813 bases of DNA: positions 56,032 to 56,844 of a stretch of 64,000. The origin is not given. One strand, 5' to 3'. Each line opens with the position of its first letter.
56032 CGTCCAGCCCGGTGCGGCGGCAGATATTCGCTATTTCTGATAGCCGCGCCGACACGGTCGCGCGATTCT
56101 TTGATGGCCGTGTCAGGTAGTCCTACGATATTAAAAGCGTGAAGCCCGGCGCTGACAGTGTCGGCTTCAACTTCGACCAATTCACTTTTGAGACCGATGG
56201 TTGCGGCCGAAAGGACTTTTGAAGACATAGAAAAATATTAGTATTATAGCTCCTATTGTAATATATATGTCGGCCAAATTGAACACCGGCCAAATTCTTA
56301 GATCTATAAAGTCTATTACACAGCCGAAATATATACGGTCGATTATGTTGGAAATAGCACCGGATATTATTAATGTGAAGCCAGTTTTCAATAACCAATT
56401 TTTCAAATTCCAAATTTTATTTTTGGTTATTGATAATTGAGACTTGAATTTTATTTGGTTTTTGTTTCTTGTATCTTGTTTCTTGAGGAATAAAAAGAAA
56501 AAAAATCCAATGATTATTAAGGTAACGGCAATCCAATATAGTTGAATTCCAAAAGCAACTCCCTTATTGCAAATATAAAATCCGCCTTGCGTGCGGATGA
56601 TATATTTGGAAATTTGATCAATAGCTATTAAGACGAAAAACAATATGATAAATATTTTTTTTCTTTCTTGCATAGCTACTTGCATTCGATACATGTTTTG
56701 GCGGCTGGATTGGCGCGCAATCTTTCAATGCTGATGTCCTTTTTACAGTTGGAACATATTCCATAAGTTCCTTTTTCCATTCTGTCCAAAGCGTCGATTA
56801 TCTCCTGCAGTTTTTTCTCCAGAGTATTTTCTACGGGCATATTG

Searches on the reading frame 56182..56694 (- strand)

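Call 74: search_protein_families(library=pfam, proteins=[window:56182-56694:-], max_evalue=0.001)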
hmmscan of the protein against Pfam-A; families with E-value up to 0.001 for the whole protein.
window:56182-56694:- (170 aa): 1 family
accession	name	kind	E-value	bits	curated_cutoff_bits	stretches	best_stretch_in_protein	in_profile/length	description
PF01252.23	Peptidase_A8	-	1.5e-22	80.8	25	1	19-157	2-141/142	Signal peptidase (SPase) II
